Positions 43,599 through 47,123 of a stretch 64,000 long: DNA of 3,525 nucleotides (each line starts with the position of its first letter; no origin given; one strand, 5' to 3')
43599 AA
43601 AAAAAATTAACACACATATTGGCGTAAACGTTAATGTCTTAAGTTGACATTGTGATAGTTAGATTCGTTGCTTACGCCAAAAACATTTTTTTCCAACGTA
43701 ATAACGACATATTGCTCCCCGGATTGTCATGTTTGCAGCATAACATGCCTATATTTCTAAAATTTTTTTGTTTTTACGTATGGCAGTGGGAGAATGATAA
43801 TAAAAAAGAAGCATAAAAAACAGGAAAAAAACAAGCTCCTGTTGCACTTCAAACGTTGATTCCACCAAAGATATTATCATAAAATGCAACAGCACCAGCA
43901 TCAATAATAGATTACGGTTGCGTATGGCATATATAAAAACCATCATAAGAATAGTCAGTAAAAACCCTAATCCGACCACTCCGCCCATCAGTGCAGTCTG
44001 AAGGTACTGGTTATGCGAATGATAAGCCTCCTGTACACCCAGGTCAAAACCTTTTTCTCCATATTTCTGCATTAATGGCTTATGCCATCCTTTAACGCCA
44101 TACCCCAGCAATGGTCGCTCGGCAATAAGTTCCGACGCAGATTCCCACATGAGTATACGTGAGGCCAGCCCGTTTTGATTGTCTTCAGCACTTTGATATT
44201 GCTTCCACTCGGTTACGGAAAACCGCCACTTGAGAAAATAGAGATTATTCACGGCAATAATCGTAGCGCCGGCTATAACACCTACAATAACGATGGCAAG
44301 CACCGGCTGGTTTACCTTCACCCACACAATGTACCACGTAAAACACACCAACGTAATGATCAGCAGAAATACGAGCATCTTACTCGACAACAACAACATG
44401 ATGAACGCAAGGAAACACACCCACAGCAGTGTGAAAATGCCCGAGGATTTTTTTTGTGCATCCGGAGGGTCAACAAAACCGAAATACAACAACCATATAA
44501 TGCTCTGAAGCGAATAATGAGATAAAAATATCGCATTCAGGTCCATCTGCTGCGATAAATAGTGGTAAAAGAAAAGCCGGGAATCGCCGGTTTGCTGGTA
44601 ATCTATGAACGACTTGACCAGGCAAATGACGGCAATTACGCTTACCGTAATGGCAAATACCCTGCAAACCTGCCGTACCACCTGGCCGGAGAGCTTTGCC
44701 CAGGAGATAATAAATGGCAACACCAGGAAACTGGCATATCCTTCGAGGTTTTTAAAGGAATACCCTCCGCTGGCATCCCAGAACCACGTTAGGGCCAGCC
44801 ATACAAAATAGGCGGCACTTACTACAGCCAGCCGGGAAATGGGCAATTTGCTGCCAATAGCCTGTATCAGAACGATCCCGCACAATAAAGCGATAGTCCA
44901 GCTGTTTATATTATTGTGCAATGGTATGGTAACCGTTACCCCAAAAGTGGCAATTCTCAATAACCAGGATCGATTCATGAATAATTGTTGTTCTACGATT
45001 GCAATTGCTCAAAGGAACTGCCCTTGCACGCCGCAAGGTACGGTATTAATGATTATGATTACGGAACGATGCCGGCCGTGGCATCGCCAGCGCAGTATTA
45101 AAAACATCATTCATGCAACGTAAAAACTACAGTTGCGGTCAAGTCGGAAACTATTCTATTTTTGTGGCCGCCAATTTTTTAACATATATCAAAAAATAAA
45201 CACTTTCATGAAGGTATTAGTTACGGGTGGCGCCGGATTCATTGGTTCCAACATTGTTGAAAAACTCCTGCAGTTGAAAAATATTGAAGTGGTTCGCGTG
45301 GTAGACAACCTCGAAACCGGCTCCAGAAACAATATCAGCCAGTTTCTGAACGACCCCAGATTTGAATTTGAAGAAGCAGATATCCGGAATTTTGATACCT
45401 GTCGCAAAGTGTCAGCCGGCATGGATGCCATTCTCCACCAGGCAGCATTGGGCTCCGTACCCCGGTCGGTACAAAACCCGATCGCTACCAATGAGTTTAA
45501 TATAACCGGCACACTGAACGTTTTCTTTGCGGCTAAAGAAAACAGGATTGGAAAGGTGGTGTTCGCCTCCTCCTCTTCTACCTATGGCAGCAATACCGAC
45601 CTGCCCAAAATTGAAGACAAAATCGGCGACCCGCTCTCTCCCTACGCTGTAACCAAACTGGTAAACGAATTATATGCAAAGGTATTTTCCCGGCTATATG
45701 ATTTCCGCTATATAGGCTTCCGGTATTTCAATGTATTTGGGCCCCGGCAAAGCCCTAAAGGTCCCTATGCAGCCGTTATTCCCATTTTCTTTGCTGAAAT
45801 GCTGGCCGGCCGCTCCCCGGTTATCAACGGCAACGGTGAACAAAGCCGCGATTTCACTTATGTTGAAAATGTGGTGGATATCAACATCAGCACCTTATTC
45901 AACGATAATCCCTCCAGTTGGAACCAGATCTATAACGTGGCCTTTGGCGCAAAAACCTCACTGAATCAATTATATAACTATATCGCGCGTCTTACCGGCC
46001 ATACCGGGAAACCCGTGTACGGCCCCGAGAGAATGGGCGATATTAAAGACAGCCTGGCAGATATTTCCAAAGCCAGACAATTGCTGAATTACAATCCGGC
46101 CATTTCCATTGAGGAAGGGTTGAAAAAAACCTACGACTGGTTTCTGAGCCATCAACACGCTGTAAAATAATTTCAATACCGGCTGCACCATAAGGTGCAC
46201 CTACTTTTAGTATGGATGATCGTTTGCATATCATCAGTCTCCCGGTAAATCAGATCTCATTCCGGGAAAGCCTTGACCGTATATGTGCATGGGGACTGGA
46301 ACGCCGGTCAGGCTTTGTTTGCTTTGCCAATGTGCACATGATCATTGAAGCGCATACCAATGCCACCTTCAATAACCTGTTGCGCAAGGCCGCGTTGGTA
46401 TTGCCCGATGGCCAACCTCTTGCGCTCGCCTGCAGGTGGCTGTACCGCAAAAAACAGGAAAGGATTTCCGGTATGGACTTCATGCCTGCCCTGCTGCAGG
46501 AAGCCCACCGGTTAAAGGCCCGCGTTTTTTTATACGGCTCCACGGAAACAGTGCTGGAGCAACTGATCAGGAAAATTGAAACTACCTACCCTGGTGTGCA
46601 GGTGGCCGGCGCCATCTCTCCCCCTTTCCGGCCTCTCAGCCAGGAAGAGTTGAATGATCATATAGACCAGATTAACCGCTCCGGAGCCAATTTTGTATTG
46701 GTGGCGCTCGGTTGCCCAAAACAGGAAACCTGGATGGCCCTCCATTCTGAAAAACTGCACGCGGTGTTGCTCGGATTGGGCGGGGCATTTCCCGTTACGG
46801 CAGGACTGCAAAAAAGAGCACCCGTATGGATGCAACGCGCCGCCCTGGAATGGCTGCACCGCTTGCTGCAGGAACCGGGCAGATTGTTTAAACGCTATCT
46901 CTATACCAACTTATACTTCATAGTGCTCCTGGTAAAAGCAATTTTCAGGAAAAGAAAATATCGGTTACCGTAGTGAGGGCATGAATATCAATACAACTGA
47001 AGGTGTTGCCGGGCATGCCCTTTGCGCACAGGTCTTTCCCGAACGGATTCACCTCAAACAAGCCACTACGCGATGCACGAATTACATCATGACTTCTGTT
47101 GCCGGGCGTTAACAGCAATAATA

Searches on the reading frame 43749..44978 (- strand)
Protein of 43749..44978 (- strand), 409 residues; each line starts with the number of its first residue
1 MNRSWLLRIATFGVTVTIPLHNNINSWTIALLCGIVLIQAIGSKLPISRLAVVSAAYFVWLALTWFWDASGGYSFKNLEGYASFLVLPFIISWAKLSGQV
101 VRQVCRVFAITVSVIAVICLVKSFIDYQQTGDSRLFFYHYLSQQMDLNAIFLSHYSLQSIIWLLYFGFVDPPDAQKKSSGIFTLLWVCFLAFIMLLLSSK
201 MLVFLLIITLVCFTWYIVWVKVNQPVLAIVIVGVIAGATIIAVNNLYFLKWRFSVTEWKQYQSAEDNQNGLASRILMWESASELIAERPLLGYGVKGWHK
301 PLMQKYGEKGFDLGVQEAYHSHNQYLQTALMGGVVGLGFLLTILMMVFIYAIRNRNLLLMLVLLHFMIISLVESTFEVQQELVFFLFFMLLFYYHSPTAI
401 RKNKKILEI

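Call 58: search_protein_families(library=pfam, proteins=[window:43749-44978:-], max_evalue=0.00001)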
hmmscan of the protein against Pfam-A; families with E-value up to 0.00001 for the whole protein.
window:43749-44978:- (409 aa): 1 family
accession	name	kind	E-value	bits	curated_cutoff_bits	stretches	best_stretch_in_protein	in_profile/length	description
PF04932.20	Wzy_C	-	2.3e-21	76.6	31.7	1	187-340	4-148/149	O-Antigen ligase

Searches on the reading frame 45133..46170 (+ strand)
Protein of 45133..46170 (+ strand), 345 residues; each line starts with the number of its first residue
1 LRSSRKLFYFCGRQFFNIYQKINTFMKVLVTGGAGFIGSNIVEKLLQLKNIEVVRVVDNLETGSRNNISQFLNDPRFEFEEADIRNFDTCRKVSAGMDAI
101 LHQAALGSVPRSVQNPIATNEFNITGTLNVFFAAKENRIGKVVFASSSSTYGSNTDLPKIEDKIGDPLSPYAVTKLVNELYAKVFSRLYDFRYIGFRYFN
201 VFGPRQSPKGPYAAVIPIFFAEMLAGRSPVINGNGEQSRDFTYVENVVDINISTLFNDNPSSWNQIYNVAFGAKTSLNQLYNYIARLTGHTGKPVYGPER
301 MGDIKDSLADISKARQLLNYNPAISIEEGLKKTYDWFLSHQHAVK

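Call 58: search_protein_families(library=pfam, proteins=[window:45133-46170:+], max_evalue=0.00001)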
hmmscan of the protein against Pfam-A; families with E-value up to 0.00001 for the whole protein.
window:45133-46170:+ (345 aa): 7 families
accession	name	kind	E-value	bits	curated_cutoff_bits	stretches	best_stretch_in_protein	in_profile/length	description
PF01370.27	Epimerase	-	6.6e-55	186.6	20.9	1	28-270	1-240/240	NAD dependent epimerase/dehydratase family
PF16363.11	GDP_Man_Dehyd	-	4.8e-51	174.6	27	1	29-333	1-332/332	GDP-mannose 4,6 dehydratase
PF01073.25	3Beta_HSD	-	5.3e-22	78.6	22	1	29-252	1-226/280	3-beta hydroxysteroid dehydrogenase/isomerase family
PF02719.21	Polysacc_synt_2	-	1.4e-19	70.9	20.2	1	28-255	1-217/293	Polysaccharide biosynthesis protein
PF13460.12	NAD_binding_10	-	5.9e-08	33.2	27.2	1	32-159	1-111/184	NAD(P)H-binding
PF07993.18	NAD_binding_4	-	8.6e-08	32.1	20.1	1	30-179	1-185/258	Male sterility protein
PF04321.23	RmlD_sub_bind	-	1.3e-06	28.1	27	1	26-180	1-134/287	RmlD substrate binding domain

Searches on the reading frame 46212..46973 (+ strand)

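Call 58: search_protein_families(library=pfam, proteins=[window:46212-46973:+], max_evalue=0.00001)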
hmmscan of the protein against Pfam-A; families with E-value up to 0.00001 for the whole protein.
window:46212-46973:+ (253 aa): 1 family
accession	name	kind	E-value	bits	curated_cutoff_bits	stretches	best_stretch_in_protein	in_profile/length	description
PF03808.19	Glyco_tran_WecG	-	3.7e-59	199.8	27.4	1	60-229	1-168/168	Glycosyl transferase WecG/TagA/CpsF family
